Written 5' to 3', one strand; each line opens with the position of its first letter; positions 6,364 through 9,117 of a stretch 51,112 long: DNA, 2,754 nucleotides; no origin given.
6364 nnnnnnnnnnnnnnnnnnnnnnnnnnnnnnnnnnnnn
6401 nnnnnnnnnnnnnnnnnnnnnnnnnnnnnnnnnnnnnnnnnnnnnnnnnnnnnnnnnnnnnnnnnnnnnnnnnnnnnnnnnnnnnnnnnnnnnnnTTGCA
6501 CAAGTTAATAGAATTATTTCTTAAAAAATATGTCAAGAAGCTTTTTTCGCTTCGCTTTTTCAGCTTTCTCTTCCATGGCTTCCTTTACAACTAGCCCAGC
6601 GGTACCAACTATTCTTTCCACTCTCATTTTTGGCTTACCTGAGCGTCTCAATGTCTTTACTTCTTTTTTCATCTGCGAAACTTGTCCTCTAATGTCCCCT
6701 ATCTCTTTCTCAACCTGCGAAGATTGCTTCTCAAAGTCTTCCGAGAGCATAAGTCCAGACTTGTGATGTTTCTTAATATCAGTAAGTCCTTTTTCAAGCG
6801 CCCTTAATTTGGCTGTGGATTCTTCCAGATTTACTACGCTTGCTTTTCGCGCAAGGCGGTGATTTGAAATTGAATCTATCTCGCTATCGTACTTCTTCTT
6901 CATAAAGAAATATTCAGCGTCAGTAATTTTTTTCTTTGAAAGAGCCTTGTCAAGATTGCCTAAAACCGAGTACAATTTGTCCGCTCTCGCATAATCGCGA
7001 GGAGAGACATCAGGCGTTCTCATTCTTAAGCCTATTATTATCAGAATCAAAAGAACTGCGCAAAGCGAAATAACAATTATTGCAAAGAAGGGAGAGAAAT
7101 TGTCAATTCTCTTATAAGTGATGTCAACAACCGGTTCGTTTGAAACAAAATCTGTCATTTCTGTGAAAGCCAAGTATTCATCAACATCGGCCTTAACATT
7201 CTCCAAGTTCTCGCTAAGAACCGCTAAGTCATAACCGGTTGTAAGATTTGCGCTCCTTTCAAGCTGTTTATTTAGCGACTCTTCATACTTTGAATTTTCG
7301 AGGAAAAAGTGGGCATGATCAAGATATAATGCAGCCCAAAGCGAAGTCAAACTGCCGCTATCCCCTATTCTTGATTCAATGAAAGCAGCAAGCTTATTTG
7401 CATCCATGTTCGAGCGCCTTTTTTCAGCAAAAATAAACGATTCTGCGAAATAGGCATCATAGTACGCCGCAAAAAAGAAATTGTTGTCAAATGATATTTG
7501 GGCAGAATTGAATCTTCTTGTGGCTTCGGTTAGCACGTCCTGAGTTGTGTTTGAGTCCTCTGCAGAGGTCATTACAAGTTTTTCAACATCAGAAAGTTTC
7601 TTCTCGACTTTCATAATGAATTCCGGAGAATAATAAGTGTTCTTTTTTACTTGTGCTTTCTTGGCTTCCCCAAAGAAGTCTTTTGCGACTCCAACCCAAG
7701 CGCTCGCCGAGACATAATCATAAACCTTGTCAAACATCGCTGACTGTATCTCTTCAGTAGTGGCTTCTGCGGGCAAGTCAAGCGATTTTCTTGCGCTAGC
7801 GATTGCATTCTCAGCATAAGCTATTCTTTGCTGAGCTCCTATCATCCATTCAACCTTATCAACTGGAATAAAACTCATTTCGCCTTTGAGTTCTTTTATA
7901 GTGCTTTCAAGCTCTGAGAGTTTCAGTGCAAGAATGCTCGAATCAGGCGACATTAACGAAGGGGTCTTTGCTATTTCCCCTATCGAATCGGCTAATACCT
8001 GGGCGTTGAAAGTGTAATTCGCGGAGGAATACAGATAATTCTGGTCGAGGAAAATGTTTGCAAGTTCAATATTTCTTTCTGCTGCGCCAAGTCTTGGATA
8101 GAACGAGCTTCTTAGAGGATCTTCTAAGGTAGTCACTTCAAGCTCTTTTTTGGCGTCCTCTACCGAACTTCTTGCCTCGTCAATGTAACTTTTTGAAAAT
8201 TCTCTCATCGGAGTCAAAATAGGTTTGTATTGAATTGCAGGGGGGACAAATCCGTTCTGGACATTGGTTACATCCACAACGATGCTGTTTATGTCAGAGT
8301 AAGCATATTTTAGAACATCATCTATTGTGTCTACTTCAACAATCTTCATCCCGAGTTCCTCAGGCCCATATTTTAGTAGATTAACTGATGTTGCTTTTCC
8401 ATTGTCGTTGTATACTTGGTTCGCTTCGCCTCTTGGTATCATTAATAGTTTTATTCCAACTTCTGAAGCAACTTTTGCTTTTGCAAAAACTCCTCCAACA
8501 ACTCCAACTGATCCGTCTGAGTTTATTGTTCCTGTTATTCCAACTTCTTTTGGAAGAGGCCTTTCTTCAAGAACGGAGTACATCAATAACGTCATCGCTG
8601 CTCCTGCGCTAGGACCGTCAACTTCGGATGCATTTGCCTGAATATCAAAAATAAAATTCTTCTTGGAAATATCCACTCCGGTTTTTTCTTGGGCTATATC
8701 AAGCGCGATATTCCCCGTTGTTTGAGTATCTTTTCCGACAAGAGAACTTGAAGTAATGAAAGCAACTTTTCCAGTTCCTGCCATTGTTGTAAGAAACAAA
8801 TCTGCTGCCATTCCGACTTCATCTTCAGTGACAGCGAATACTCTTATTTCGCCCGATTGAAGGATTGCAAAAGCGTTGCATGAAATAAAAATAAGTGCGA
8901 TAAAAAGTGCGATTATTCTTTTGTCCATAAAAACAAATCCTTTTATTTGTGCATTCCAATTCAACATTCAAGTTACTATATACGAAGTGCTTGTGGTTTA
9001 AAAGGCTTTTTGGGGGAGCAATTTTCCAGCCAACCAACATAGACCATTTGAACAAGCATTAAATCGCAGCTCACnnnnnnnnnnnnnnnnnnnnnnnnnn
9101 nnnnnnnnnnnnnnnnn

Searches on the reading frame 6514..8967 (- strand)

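Call 10: search_protein_families(library=pfam, proteins=[window:6514-8967:-], max_evalue=0.001)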
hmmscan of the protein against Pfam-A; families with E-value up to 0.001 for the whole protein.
window:6514-8967:- (817 aa): 2 families
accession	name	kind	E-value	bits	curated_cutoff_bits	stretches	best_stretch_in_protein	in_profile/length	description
PF05362.19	Lon_C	-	1.5e-12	48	21.1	1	90-222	78-202/205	Lon protease (S16) C-terminal proteolytic domain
PF01768.21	Birna_VP4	-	0.00063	20.1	24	0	58-176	131-240/259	Birnavirus VP4 protein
